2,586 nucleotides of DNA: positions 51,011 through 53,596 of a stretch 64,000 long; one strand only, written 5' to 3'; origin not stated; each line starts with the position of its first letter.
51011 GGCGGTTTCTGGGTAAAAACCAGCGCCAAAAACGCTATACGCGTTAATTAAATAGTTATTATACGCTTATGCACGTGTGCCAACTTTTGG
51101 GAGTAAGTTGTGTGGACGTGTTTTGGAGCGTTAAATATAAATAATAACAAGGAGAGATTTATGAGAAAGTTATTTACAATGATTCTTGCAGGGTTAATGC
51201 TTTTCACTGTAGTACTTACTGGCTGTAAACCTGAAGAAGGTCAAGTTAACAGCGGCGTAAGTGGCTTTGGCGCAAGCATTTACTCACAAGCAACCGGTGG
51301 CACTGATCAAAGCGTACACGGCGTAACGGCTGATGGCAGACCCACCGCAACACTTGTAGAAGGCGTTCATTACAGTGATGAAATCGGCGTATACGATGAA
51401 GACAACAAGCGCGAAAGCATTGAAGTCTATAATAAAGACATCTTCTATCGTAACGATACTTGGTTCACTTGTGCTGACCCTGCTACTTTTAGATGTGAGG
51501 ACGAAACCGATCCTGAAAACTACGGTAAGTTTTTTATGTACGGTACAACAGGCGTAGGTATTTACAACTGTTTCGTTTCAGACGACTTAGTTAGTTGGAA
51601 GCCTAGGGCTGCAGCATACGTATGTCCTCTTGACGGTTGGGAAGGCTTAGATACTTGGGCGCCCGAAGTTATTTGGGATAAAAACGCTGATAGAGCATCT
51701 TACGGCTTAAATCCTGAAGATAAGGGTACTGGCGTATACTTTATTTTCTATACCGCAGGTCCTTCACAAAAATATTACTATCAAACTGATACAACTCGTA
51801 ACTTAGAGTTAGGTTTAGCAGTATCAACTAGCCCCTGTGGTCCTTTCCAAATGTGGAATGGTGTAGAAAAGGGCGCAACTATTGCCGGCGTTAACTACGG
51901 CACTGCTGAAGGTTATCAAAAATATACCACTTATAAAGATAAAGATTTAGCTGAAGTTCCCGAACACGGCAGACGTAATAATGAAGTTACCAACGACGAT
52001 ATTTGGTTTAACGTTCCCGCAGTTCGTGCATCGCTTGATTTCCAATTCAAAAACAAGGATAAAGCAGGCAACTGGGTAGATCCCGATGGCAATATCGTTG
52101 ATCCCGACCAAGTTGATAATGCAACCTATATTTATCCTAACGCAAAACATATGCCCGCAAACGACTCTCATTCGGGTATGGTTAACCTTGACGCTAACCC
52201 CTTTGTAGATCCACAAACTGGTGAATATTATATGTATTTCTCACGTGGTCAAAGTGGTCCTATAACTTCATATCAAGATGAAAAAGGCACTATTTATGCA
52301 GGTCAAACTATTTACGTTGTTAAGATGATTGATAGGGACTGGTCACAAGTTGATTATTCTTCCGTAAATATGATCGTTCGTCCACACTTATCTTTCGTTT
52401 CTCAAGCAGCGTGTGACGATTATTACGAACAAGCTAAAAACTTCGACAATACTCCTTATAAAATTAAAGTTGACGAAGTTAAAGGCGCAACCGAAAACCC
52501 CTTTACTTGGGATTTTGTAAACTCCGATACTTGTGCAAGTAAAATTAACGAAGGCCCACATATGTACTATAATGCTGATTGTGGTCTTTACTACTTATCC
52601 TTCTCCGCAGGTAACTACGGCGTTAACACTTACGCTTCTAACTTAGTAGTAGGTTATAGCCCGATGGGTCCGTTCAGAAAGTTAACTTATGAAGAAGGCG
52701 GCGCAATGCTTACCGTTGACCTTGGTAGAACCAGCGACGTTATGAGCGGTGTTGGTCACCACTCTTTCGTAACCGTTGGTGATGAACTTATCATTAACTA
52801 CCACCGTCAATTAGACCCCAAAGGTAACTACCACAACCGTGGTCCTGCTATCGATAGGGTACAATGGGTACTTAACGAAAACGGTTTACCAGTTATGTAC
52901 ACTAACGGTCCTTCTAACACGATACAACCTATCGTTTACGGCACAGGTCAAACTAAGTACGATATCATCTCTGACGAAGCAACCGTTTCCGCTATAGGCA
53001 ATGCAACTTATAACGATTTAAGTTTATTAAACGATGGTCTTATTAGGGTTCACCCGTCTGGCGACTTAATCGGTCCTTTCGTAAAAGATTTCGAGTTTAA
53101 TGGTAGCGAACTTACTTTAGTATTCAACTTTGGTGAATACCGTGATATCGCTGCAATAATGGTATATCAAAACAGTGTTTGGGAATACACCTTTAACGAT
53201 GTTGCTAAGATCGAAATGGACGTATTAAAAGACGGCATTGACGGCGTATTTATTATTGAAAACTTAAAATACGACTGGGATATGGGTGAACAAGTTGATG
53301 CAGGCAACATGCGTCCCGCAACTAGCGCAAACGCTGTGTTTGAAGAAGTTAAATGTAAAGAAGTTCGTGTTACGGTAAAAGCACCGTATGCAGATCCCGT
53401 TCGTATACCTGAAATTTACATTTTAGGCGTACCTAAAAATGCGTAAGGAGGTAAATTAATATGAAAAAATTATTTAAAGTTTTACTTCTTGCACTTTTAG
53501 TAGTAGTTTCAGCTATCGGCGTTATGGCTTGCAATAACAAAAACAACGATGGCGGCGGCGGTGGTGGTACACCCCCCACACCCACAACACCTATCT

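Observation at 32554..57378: Tandem array of four paralogous giant surface-lipoprotein modules with a GH43-like propeller head (about 25 kb)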

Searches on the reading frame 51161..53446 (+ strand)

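Call 4: search_protein_families(library=pfam, proteins=[window:51161-53446:+], max_evalue=0.1)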
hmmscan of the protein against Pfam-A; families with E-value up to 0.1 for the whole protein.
window:51161-53446:+ (761 aa): 1 family
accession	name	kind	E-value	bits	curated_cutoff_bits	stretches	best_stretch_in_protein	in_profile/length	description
PF20037.4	DUF6440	-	0.025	14.8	26.5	0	348-378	20-50/53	Family of unknown function (DUF6440)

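Call 8: search_protein_families(library=pfam, proteins=[window:51161-53443:+], max_evalue=10)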
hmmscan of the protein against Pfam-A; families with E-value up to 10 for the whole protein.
window:51161-53443:+ (761 aa): 1 family
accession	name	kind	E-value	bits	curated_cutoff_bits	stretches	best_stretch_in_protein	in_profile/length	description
PF20037.4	DUF6440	-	0.025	14.8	26.5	1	348-378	20-50/53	Family of unknown function (DUF6440)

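Call 18: search_protein_families(library=ncbifam, proteins=[window:51161-53446:+], max_evalue=0.1)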
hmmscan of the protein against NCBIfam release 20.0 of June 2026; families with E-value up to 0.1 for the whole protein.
window:51161-53446:+ (761 aa): 0 families
